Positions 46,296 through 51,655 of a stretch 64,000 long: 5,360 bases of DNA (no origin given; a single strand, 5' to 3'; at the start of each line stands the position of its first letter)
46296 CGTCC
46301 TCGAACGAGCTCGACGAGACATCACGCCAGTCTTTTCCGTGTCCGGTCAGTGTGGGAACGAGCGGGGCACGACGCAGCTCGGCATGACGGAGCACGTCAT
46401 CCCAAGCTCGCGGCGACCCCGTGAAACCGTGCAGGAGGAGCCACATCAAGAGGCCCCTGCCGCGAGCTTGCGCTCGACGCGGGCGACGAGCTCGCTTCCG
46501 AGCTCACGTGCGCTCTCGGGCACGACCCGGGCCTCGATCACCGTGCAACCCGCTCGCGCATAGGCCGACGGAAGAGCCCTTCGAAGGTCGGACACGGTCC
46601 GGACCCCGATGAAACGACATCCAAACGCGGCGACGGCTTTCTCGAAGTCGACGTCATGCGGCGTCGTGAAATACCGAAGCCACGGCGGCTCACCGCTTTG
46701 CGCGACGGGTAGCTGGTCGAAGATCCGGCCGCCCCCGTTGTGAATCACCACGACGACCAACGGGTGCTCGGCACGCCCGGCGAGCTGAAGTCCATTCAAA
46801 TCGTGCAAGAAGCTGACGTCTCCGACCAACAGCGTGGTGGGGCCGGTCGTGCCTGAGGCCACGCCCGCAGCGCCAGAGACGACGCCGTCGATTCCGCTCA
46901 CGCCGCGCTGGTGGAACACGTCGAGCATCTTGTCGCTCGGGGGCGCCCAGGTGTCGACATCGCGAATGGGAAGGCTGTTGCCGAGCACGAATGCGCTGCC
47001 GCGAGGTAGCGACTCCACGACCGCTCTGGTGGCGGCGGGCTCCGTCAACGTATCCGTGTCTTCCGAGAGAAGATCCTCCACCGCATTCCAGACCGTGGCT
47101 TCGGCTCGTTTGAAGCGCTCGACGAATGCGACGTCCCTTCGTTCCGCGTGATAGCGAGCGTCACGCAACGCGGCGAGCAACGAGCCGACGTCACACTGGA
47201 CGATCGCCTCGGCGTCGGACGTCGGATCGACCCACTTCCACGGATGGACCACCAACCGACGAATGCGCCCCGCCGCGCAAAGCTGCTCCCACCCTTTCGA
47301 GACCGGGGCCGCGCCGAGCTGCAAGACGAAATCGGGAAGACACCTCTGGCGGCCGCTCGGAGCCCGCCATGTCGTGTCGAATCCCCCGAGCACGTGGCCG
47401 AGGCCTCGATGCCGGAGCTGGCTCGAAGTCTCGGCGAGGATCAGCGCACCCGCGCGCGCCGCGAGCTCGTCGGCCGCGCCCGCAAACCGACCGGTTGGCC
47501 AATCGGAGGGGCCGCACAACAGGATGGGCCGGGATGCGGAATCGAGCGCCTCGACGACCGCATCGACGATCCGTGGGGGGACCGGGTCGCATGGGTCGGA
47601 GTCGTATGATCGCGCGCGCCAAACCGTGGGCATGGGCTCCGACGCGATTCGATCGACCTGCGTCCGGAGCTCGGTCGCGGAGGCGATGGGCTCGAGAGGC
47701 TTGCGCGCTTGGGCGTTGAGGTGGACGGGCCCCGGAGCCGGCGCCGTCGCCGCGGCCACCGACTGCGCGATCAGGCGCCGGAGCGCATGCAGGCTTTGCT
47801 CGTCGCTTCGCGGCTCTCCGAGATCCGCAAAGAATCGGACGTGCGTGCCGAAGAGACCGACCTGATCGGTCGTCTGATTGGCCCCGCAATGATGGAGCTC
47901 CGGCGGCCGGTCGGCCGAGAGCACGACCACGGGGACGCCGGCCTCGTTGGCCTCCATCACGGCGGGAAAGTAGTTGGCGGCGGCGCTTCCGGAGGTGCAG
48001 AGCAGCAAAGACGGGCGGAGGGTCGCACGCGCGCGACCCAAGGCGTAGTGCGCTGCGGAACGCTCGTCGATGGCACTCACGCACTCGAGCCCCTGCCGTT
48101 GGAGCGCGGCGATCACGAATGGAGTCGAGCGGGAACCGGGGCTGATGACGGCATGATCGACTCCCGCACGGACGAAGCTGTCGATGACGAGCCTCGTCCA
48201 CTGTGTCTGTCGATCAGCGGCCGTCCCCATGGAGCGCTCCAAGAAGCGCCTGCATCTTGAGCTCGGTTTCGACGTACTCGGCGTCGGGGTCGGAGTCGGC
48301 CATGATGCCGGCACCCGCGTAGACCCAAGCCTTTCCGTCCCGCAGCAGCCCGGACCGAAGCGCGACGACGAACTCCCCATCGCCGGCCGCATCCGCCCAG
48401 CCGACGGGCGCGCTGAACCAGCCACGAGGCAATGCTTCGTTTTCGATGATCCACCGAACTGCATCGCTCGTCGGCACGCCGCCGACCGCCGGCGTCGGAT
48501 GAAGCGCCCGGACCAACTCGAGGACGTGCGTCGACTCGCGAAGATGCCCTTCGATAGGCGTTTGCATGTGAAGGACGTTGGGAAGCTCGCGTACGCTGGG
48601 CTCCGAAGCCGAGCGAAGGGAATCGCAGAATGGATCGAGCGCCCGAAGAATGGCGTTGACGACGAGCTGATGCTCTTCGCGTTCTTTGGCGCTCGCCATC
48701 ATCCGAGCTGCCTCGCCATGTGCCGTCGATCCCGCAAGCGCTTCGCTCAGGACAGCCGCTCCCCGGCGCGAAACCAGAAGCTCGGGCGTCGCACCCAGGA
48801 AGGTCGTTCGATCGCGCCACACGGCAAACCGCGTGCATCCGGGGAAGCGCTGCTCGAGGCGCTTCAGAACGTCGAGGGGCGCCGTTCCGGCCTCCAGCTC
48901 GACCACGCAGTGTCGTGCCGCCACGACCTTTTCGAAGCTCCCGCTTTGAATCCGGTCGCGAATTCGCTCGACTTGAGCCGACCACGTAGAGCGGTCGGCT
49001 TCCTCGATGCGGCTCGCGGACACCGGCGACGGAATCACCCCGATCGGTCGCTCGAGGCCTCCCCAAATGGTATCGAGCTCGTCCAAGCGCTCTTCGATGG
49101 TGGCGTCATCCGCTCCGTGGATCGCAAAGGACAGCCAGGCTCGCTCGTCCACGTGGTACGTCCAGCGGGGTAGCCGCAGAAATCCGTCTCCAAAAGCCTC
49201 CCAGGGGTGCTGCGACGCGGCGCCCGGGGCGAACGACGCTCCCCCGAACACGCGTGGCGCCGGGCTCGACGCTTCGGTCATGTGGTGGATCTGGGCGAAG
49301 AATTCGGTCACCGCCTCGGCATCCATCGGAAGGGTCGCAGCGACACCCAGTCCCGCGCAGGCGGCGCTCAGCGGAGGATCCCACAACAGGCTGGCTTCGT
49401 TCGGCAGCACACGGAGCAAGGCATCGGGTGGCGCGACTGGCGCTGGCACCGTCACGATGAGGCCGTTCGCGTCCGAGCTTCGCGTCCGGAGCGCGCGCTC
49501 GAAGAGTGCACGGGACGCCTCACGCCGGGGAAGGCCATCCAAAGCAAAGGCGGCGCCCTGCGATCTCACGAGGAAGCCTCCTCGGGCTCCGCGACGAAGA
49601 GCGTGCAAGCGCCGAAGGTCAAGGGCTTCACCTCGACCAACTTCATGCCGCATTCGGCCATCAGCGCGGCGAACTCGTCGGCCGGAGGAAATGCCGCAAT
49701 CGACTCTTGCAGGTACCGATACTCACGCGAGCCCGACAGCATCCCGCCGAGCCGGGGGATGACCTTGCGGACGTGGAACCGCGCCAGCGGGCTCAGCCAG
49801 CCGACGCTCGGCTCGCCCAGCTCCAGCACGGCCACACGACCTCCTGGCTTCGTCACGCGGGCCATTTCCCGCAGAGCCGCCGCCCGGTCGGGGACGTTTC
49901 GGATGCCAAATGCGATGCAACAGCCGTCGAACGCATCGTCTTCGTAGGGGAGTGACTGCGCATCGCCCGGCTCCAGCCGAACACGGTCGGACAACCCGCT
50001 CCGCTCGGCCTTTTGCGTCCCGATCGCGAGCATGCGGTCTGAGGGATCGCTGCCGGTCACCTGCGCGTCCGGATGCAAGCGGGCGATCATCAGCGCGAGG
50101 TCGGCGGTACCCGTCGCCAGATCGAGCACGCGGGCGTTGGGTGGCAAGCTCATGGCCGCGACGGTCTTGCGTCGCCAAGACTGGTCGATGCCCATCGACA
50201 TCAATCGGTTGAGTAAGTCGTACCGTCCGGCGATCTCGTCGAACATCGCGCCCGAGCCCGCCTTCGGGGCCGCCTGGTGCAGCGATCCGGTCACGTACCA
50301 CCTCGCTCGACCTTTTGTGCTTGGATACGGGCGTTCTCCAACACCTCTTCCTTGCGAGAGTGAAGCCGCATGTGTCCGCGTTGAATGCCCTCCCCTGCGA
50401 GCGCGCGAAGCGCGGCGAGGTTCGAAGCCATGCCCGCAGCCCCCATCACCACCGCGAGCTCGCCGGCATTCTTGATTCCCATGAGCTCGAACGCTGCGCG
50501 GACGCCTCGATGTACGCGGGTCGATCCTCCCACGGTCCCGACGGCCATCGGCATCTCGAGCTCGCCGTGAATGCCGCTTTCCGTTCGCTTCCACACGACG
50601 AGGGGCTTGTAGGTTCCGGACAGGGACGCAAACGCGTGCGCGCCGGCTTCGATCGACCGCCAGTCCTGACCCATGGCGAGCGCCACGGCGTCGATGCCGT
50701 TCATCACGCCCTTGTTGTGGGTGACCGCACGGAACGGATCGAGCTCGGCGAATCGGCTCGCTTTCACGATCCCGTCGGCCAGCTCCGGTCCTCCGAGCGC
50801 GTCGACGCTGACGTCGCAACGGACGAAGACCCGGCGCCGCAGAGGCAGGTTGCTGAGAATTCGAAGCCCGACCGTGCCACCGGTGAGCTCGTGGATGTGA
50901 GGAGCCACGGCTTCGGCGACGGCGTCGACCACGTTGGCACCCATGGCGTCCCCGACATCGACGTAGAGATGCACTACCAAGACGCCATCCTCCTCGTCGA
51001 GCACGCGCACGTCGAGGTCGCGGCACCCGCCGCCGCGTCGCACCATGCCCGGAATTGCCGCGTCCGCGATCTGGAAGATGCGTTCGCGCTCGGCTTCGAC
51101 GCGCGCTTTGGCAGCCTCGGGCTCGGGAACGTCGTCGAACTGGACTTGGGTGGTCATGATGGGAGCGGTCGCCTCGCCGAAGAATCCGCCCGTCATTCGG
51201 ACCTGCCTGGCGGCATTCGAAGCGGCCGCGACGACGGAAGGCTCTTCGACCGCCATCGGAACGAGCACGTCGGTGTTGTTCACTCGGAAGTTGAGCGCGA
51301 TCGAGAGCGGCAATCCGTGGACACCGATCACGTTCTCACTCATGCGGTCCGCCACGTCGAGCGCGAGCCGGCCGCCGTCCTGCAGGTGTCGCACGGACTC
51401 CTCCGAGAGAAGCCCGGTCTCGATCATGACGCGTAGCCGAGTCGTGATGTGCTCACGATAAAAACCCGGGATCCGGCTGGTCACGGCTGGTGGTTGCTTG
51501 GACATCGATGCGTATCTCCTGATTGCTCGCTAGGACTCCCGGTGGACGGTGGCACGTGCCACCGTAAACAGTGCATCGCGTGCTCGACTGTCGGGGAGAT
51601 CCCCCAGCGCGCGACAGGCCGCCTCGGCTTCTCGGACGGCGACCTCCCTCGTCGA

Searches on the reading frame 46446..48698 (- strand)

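Call 74: search_protein_families(library=pfam, proteins=[window:46446-48698:-], max_evalue=0.0001)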
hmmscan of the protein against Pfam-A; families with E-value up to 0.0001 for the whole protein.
window:46446-48698:- (750 aa): 2 families
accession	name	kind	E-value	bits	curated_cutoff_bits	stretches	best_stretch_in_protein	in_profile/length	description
PF02776.23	TPP_enzyme_N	-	1.8e-22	79.7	26.8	1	169-281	5-118/119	Thiamine pyrophosphate enzyme, N-terminal TPP binding domain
PF02775.26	TPP_enzyme_C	-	5.7e-11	42.9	21.9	1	607-722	34-150/151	Thiamine pyrophosphate enzyme, C-terminal TPP binding domain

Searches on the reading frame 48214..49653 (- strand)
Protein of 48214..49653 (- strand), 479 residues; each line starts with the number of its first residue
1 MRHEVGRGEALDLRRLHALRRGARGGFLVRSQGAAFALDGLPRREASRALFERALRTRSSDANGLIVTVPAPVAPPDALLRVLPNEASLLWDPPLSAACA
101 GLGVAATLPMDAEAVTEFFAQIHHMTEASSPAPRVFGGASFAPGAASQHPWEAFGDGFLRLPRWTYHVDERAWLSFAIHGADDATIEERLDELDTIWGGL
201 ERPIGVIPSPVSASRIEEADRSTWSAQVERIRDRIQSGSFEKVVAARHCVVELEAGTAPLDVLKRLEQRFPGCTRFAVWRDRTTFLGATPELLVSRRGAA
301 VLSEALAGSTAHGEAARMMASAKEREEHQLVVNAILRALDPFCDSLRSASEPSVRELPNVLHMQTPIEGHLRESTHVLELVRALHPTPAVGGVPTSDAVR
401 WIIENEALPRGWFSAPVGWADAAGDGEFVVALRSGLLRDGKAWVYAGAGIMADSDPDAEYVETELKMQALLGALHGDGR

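Call 74: search_protein_families(library=pfam, proteins=[window:48214-49653:-], max_evalue=0.0001)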
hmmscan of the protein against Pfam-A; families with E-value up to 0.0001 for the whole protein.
window:48214-49653:- (479 aa): 1 family
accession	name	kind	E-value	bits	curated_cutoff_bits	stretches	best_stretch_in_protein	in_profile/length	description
PF00425.24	Chorismate_bind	-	2.1e-68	231.1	27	1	221-466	2-257/257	chorismate binding enzyme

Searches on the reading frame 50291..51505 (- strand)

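Call 27: search_protein_families(library=pfam, proteins=[window:50291-51505:-], max_evalue=0.00001)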
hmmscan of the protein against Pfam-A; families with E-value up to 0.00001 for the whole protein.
window:50291-51505:- (404 aa): 1 family
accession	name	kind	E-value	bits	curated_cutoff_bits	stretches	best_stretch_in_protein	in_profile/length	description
PF00368.23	HMG-CoA_red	-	1.9e-98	330.3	27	1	23-382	5-367/368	Hydroxymethylglutaryl-coenzyme A reductase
